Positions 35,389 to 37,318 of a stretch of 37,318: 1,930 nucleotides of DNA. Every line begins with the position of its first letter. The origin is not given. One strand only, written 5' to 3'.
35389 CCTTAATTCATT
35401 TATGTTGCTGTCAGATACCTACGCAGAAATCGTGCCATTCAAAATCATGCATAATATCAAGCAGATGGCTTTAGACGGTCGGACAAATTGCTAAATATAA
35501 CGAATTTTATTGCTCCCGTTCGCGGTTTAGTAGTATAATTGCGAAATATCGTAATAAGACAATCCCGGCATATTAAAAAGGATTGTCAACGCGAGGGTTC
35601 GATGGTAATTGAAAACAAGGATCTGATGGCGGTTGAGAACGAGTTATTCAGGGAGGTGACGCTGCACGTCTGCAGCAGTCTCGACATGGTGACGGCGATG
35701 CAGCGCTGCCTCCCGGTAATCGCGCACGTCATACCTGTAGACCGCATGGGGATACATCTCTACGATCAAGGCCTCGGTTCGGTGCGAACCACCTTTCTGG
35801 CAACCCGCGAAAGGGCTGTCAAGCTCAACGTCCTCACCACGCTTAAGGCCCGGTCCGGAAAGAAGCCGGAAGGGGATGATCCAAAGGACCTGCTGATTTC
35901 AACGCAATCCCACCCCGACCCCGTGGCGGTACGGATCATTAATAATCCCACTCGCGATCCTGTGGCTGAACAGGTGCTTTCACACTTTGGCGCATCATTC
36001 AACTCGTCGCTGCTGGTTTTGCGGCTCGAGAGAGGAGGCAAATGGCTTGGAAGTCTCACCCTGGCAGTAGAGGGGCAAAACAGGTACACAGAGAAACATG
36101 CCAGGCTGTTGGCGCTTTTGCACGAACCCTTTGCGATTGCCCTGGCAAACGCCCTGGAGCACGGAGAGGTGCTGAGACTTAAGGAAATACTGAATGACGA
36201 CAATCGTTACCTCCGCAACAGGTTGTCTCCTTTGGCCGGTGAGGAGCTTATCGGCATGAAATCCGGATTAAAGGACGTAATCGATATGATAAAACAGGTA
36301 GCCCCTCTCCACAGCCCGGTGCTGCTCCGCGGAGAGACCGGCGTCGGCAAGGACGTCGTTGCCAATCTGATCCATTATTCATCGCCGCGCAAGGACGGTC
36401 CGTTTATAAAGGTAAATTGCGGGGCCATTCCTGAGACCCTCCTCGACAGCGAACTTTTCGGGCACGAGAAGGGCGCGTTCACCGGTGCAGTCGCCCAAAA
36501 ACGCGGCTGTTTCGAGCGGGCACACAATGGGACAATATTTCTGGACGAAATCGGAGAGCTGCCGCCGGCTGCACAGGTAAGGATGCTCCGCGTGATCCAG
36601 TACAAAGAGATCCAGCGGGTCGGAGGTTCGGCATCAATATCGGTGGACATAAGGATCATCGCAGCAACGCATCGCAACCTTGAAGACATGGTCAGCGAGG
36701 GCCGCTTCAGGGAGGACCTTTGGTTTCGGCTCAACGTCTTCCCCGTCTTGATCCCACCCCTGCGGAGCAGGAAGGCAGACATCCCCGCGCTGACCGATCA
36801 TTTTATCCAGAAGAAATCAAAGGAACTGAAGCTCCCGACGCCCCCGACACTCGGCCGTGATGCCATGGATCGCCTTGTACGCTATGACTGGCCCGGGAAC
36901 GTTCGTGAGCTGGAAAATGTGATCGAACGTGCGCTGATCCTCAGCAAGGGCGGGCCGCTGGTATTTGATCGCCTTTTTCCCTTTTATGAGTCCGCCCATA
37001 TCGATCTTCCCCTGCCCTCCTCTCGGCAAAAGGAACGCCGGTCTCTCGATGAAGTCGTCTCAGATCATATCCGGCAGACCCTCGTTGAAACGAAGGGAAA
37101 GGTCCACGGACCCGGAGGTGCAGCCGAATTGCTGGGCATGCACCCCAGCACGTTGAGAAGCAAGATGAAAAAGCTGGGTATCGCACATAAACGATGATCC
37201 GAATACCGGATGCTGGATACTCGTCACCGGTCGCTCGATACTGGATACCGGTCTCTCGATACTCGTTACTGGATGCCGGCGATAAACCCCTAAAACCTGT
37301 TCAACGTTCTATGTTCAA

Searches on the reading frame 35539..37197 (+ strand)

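Call 9: search_protein_families(library=pfam, proteins=[window:35539-37197:+])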
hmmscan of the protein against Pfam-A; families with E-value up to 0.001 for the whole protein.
window:35539-37197:+ (552 aa): 5 families
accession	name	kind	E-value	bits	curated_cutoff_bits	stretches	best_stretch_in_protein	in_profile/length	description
PF00158.32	Sigma54_activat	-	5.8e-70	234.8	20.2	1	237-403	1-167/168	Sigma-54 interaction domain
PF25601.1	AAA_lid_14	-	2.6e-22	78.9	27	1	409-483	1-74/87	AAA+ ATPase lid domain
PF14532.12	Sigma54_activ_2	-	1.1e-16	61.8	25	1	247-408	10-138/138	Sigma-54 interaction domain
PF02954.25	HTH_8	-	3.9e-05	23.7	22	1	528-546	24-42/42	Bacterial regulatory protein, Fis family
PF07728.20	AAA_5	-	0.00045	20.7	22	0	260-380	1-124/139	AAA domain (dynein-related subfamily)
